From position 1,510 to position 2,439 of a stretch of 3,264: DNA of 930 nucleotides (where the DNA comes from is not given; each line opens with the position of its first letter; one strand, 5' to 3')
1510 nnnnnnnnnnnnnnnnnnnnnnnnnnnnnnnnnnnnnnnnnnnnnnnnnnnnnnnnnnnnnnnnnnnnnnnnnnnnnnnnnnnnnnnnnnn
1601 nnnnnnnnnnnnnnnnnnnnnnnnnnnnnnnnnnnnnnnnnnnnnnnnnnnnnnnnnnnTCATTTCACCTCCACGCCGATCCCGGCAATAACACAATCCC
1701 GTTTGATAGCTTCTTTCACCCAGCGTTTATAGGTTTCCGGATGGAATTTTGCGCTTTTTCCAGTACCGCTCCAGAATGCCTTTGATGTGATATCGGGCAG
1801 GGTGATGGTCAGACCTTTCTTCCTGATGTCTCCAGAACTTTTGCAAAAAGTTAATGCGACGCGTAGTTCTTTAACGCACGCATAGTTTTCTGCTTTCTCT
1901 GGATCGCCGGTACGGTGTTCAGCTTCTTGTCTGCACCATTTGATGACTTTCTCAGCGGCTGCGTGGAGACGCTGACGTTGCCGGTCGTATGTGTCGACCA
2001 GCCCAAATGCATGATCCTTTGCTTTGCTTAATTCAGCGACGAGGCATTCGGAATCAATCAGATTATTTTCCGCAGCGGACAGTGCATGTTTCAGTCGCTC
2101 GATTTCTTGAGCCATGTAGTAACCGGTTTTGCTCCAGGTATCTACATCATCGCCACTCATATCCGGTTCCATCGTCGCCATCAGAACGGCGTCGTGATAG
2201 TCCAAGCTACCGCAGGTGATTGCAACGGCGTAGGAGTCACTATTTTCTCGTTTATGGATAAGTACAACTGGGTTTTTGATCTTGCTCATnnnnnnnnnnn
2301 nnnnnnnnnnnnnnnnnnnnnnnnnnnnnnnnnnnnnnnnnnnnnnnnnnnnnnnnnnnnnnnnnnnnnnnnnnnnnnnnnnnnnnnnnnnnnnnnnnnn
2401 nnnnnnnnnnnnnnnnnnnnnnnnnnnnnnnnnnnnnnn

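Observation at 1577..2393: A 209-aa protein of unknown function bracketed by two unannotated membrane peptides in the integrase-proximal accessory region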

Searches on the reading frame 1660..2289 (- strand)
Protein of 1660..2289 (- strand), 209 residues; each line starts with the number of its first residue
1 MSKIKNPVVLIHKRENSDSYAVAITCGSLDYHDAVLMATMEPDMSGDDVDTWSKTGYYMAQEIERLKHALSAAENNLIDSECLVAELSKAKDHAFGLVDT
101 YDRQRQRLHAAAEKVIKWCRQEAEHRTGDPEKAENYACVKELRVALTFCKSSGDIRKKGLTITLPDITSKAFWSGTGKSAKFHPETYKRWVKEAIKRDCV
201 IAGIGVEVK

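Call 4: search_protein_families(library=pfam, proteins=[window:1660-2289:-], max_evalue=0.1)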
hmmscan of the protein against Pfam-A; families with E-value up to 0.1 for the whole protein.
window:1660-2289:- (209 aa): 0 families

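Call 9: search_protein_families(library=phrogs, proteins=[window:1660-2289:-], max_evalue=0.1)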
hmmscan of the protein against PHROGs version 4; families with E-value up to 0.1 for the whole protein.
window:1660-2289:- (209 aa): 4 families
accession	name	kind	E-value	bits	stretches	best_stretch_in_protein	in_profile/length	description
phrog_492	-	unknown function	1.4e-17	65.5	1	1-159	2-150/195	-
phrog_34708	-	unknown function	9.9e-07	29.7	1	60-110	65-115/126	-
phrog_6483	-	unknown function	0.056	14.9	1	90-168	4-76/84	-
phrog_1312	-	unknown function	0.057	14.6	0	113-137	5-31/46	-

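Call 10: search_protein_families(library=ncbifam, proteins=[window:1660-2289:-], max_evalue=0.1)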
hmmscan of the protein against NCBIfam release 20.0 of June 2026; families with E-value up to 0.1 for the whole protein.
window:1660-2289:- (209 aa): 0 families

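Call 11: search_protein_families(library=padloc, proteins=[window:1660-2289:-], max_evalue=0.1)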
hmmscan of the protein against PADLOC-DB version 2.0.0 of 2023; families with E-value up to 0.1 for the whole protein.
window:1660-2289:- (209 aa): 0 families

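Call 12: find_homologous_proteins(query=window:1660-2289:-)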
Query window:1660-2289:- (209 aa): 665 proteins with E <= 0.001 among 773 candidates; the best 120 are listed.
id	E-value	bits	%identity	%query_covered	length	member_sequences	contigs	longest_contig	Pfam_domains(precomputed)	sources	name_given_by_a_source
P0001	2.3e-126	437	93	100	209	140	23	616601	-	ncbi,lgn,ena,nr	ncbi:TPA: hypothetical protein L7258_004619 [Escherichia coli]|nr:hypothetical protein [Escherichia 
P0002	1.1e-114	399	87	100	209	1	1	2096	-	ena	-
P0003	1.9e-113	395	85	100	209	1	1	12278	-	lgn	-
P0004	7.4e-113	393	84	100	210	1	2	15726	-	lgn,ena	-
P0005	2.5e-112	391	85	100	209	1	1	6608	-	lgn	-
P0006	2.9e-111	388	84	100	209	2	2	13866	-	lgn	-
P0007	3.0e-111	388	85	100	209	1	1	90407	-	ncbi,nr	ncbi:hypothetical protein FDX04_11895 [Citrobacter sp. wls615]|nr:hypothetical protein FDX04_11895 [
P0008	9.7e-111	386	83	100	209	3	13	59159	-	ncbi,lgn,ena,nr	ncbi:TPA: hypothetical protein I8187_004460 [Citrobacter freundii]|nr:hypothetical protein [Citrobac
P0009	1.0e-110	386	84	100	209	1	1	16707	-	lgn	-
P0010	1.6e-110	386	84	100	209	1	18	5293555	-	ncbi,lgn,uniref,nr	ncbi:Uncharacterised protein [Citrobacter werkmanii]|uniref:Ead/Ea22-like family protein n=1 Tax=Cit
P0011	2.5e-110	385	84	100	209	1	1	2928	-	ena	-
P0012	3.0e-110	385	84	100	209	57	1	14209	-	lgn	-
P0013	3.7e-110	384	84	100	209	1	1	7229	-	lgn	-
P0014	4.9e-110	384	83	100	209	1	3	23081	-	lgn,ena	-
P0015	1.4e-109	382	84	100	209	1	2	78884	-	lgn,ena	-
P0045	1.7e-84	301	70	100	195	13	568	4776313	-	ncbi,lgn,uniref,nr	ncbi:hypothetical protein PQY04_004183 [Salmonella enterica]|uniref:Uncharacterized protein n=1 Tax=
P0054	1.6e-73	265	61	100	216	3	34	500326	-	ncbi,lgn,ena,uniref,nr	ncbi:hypothetical protein ABQI47_005788 [Klebsiella michiganensis]|uniref:Ead/Ea22-like family prote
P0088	7.9e-58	214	56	100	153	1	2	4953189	-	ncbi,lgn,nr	ncbi:hypothetical protein EL76_1938 [Escherichia coli G3/10]|nr:hypothetical protein EL76_1938 [Esch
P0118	4.2e-56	208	55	100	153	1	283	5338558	-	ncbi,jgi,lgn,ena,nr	ncbi:ATPase [Escherichia coli]|jgi:hypothetical protein|nr:ATPase [Escherichia coli] MBA7948214.1 AT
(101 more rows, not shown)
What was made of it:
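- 1660..2289 (-): 209-aa mosaic accessory protein. N-terminal domain about residues 1-66 (phrog_492), long central helix or coiled coil about 50-151, portable C-terminal domain about 158-209. 665 homologues of 150-336 aa: call 12.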

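Call 13: search_solved_structures(query=window:1660-2289:-, max_evalue=10)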
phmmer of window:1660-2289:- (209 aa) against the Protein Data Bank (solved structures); distinct sequences matched with E-value up to 10: 1.
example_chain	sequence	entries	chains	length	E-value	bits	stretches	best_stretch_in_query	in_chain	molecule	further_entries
5jp6_A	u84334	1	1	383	0.16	14.9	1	70-191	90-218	Putative polysaccharide deacetylase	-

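Call 14: search_dna_similar(query=window:1660-2289:-, collection=phages, mode=protein, max_rows=40, rows=spread)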
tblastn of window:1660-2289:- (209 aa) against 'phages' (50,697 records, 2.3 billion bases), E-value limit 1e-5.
Records with a match: 7; places in all: 7; records where one place covers at least 80% of the query: 1.
Best place of each record, by identity: 90-95% 1; 80-90% 1; <60% 5.
By first word of the organism name: Escherichia 5; Salmonella 1; Stx2c-converting 1.
By host as written in the record: - 2; Escherichia coli strain EF467 1; Escherichia coli str. K-12 substr. MG1655 1; Escherichia coli strain SCU-107 1; Escherichia coli strain SCU-175 1; Salmonella typhimurium LT2 1.
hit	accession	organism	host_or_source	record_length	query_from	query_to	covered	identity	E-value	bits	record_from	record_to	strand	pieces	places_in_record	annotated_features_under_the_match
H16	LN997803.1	Escherichia phage phi467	Escherichia coli strain EF467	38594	1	209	100%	92.3%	2e-126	398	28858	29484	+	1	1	hypothetical protein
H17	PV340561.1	Escherichia phage PhiR41_1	Escherichia coli str. K-12 substr. ...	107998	2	81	38%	55.4%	9e-19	89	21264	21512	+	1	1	hypothetical protein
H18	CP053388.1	Escherichia phage CMS-2020a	Escherichia coli strain SCU-107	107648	2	81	38%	54.2%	3e-18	88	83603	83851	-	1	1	record has no annotation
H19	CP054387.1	Escherichia phage CMS-2020a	Escherichia coli strain SCU-175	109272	2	81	38%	54.2%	4e-18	87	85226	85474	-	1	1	record has no annotation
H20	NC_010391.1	Salmonella phage Fels-1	Salmonella typhimurium LT2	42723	158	209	25%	80.8%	3e-19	91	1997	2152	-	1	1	hypothetical protein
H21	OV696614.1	Escherichia phage Cyrano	-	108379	2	67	32%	59.1%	2e-18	88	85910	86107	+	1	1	Eae-like protein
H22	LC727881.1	Stx2c-converting phage Stx2c_JNE082796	-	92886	1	70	33%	52.9%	6e-14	76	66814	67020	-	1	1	region of the inserted Bacteriophage Mu-like phage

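Call 15: get_annotated_region(hit=H16, flank=4000)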
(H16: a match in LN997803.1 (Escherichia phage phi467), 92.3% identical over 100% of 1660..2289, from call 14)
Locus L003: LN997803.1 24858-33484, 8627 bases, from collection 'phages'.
description: Escherichia coli phage phi467.
organism: Escherichia phage phi467 (NCBI taxid 1774508)
taxonomy: Viruses; Duplodnaviria; Heunggongvirae; Uroviricota; Caudoviricetes
host: Escherichia coli strain EF467; source: -; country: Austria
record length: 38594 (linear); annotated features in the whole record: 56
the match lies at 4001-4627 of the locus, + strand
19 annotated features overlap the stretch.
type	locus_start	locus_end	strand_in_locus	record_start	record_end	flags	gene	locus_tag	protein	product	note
CDS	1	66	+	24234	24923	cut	-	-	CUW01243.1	putative HTH-type transcriptional regulator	-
CDS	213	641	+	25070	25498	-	-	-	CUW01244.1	transcriptional repressor DicA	-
CDS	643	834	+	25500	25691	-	-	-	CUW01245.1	hypothetical protein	-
CDS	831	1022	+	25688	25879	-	-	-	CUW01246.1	hypothetical protein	-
CDS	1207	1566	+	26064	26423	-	-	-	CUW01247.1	hypothetical protein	-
CDS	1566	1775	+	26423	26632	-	-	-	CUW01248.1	hypothetical protein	-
CDS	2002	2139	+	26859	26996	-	-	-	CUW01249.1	hypothetical protein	-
CDS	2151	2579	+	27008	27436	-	-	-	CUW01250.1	hypothetical protein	-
CDS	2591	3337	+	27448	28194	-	-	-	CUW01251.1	ORF6N domain protein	-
CDS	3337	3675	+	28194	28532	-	-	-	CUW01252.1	hypothetical protein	-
CDS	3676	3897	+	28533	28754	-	-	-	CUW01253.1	hypothetical protein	-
CDS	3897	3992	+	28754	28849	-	-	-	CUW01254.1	hypothetical protein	-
CDS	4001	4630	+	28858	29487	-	-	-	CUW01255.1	hypothetical protein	-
CDS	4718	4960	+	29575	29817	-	-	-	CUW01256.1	hypothetical protein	-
CDS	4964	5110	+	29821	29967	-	-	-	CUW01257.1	hypothetical protein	-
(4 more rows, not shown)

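Call 16: get_annotated_region(hit=H20, flank=3000)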
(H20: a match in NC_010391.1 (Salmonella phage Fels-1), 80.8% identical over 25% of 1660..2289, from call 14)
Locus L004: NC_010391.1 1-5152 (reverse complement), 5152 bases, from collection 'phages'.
description: Salmonella phage Fels-1, complete genome.
organism: Salmonella phage Fels-1 (NCBI taxid 128975)
taxonomy: Viruses
host: Salmonella typhimurium LT2; source: -; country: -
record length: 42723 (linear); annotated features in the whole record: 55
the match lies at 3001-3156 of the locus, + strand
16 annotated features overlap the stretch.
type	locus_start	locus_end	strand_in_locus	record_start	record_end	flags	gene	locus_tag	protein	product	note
CDS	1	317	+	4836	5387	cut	-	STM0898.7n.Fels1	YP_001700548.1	hypothetical protein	-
CDS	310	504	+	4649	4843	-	-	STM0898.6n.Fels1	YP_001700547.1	hypothetical protein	Sequence similarity to: NP_309606.1| hypothetical protein ECs1579 [Escherichia coli O157:H7 str. Sakai]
CDS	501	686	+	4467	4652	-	-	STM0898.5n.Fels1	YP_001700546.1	hypothetical protein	-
CDS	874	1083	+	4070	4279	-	-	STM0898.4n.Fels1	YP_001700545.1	hypothetical protein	-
CDS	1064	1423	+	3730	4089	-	-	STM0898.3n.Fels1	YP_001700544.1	hypothetical protein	-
CDS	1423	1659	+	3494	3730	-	-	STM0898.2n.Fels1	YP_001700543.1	hypothetical protein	-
CDS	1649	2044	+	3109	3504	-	-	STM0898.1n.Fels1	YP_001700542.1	hypothetical protein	-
CDS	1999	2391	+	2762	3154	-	-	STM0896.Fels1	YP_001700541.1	hypothetical protein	-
CDS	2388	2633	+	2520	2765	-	-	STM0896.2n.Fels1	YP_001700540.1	hypothetical protein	-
CDS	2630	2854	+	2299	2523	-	-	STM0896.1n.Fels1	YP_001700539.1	hypothetical protein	Sequence similarity to: NP_310229.1| hypothetical protein ECs2202 [Escherichia coli O157:H7 str. Sakai]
CDS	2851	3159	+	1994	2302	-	-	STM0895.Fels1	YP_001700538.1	hypothetical protein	Sequence similarity to: YP_224174.1| gp36 [Enterobacteria phage ES18]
CDS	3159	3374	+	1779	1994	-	-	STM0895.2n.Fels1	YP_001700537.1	hypothetical protein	-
CDS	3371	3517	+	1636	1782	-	-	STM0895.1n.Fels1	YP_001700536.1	hypothetical protein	Sequence similarity to: YP_001449240.1| hypothetical protein PBV4795_ORF3 [Phage BP-4795]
CDS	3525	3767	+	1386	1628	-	-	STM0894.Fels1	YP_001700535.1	putative bacteriophage excisionase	Sequence similarity to: NP_049462.1| putative excisionase [Enterobacteria phage 933W] & NP_050501.1| excisionase ...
CDS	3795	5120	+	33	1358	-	-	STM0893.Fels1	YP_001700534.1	putative bacteriophage integrase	Sequence similarity to: NP_049461.1| integrase [Enterobacteria phage 933W] & NP_050500.1| integrase [Enterobacteria ...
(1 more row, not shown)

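Call 17: get_annotated_region(hit=H21, flank=2500)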
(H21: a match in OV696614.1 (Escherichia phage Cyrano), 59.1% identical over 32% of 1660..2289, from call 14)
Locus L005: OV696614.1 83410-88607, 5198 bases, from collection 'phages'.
description: Escherichia phage Cyrano genome assembly, segment: complete_genome.
organism: Escherichia phage Cyrano (NCBI taxid 2904711)
taxonomy: Viruses; Duplodnaviria; Heunggongvirae; Uroviricota; Caudoviricetes
host: -; source: -; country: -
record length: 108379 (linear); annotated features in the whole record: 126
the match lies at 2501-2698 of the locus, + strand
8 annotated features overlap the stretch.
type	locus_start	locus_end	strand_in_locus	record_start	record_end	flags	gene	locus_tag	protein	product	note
CDS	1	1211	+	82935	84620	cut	-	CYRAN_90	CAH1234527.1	DUF4942 domain-containing protein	-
CDS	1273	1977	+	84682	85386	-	-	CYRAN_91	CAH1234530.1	Ead-Ea22 protein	-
CDS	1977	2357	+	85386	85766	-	-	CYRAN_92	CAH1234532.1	Eaa-like protein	-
CDS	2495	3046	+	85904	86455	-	-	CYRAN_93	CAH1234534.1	Eae-like protein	-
CDS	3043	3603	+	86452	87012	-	-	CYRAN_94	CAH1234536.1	Ea22-like protein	-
CDS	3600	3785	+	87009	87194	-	-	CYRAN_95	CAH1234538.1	ATP-binding sugar transporter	Gifsy-2 prophage ATP-binding sugar transporter homolog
CDS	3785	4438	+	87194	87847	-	-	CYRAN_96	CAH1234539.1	Hypothetical protein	-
CDS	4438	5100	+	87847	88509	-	-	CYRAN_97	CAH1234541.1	Hypothetical protein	-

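Call 28: find_related_loci(query=A1, collection=genome_contigs, flank=3000)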
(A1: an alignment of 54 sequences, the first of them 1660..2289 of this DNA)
Query A1 (209 aa) in genome_contigs; peptide patterns used: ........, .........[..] (x = any residue, [..] = any of these).
14 stretches matched a pattern; 3 encode a relative of the query (tblastn E <= 1e-3); 3 distinct loci.
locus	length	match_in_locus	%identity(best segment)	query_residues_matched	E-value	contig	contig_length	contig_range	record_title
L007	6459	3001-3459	55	1-209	2e-62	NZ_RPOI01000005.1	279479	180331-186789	Citrobacter youngae strain CCUG 30791 citrobacter_youngae_CCUG30791T_0000005, whole genome shotgun sequence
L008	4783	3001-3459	54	1-209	4e-62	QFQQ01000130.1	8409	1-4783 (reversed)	MAG: Citrobacter freundii isolate S2_003_000_R2_13 S2_003_000_R2_scaffold_5692, whole genome shotgun sequence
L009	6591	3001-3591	55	1-209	1e-59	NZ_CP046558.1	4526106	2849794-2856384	Pantoea stewartii subsp. stewartii strain ATCC 8199 chromosome, complete genome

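Call 30: predict_structure(alignment_id=A1)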
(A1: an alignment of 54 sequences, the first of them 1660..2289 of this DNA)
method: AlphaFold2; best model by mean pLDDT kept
length: 209 residues; sequences in the alignment: 54
mean_pLDDT: 62.0   pTM: 0.35
mean pLDDT of the five models: 62.0, 61.1, 59.4, 58.6, 58.5
residues with pLDDT >= 90: 0; 70-90: 54; 50-70: 119; < 50: 36
segments of 3 or more residues with pLDDT < 50: 39-58, 95-97, 171-180
pLDDT, mean of each block of 10 residues (from residue 1): 56 69 65 56 47 47 69 69 62 52 69 76 71 76 73 56 57 44 62 67 59
secondary structure, 60 per line:
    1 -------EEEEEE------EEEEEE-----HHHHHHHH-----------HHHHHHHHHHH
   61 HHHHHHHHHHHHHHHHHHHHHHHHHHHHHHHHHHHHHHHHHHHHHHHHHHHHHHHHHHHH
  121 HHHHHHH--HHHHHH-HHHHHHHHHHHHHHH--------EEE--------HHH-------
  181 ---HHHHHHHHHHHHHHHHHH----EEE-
elements in order: E8-13 E20-25 H31-38 H50-127 H130-135 H137-151 E160-162 H184-201 E206-208

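Call 31: search_protein_families(library=pfam, alignment_id=A1, max_evalue=1)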
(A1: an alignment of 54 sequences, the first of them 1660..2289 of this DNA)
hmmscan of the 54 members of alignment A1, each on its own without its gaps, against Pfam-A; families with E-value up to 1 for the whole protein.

A. member 1, window:1660-2289:- (209 aa): 1 family
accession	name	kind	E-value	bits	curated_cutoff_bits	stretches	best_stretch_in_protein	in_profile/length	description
PF13092.12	CENP-L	-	0.21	11.2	24.4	1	106-180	163-227/307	Centromere protein L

B. families by the number of members that match (of 54 scanned): 50 families (the first 25 are shown)
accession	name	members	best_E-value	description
PF13851.11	GAS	7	0.032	Growth-arrest specific micro-tubule binding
PF21854.2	Treslin_N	4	0.0095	Treslin, N-terminal domain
PF10602.15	RPN7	4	0.042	26S proteasome subunit RPN7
PF08614.16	ATG16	3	0.0063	Autophagy protein 16 (ATG16)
PF10496.14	Syntaxin-18_N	3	0.0092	SNARE-complex protein Syntaxin-18 N-terminus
PF09569.16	RE_ScaI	3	0.055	ScaI restriction endonuclease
PF20929.2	PDCD10_N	3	0.063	Programmed cell death protein 10, dimerisation domain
PF01531.22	Glyco_transf_11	3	0.071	Glycosyl transferase family 11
PF02185.22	HR1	3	0.2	Hr1 repeat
PF04139.18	Rad9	2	0.038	Rad9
PF16516.10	CC2-LZ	2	0.049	Leucine zipper of domain CC2 of NEMO, NF-kappa-B essential modulator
PF15794.10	CCDC106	2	0.065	Coiled-coil domain-containing protein 106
PF05335.18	DUF745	1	0.0003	Protein of unknown function (DUF745)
PF25526.1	LIP-1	1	0.002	Liprin-alpha-like coiled coil domain 2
PF03938.19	OmpH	1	0.007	Outer membrane protein (OmpH-like)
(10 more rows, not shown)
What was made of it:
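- AF2 predicts a 78-residue helix (call 30), and members draw coiled-coil Pfam noise hits (call 31).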

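Call 32: search_solved_structures(query=A1, max_evalue=10)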
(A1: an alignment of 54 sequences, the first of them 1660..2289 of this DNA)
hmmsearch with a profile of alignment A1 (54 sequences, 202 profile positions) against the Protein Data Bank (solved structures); distinct sequences matched with E-value up to 10: 8.
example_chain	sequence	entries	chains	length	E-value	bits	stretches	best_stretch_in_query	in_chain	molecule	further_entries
4i5g_A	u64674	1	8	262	0.58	13.2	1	92-165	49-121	Alclohol dehydrogenase/short-chain dehydrogenase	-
4i5f_A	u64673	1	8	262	0.63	13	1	92-165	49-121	Alclohol dehydrogenase/short-chain dehydrogenase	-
8zcr_A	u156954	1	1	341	0.76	12.8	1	33-103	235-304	Serpin B9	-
4wxz_A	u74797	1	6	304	1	12.3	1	11-44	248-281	Pyridoxal biosynthesis lyase PdxS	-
1znn_A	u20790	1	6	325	1.1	12.2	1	11-44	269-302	PLP SYNTHASE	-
4wy0_B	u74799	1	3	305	1.1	12.2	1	11-44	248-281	Pyridoxal biosynthesis lyase PdxS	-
4wxy_A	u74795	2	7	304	1.1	12.2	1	11-44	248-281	Pyridoxal biosynthesis lyase PdxS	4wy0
4wy0_A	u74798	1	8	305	1.1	12.2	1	11-44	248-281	Pyridoxal biosynthesis lyase PdxS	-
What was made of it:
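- Tried and rejected: Searches against PDB chains (calls 13, 32), Pfam for all 54 homologues (call 31), NCBIfam (call 10) and PADLOC (call 11) gave nothing beyond coiled-coil noise.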

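Call 42: predict_structure(alignment_id=A2)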
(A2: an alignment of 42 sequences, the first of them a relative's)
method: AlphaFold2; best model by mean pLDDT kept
length: 153 residues; sequences in the alignment: 42
mean_pLDDT: 48.0   pTM: 0.39
mean pLDDT of the five models: 48.0, 45.9, 45.8, 45.0, 40.5
residues with pLDDT >= 90: 0; 70-90: 0; 50-70: 71; < 50: 82
segments of 3 or more residues with pLDDT < 50: 1-6, 34-36, 38-77, 79-81, 86-103, 149-153
pLDDT, mean of each block of 10 residues (from residue 1): 45 53 54 49 40 37 40 42 49 40 53 58 57 60 50 32
secondary structure, 60 per line:
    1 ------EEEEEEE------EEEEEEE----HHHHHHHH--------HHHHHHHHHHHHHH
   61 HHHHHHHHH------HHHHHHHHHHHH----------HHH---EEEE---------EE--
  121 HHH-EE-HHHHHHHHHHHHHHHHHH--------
elements in order: E7-13 E20-26 H31-38 H47-69 H76-87 E104-107 H128-145
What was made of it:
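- The structure models are poor (pLDDT 62 and 48; calls 30, 42), so the coiled coil and the domain folds are only suggested.
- Tried and rejected: AlphaFold2 on the 153-aa short form with 42 homologues gave pLDDT 48 (calls 30, 42).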
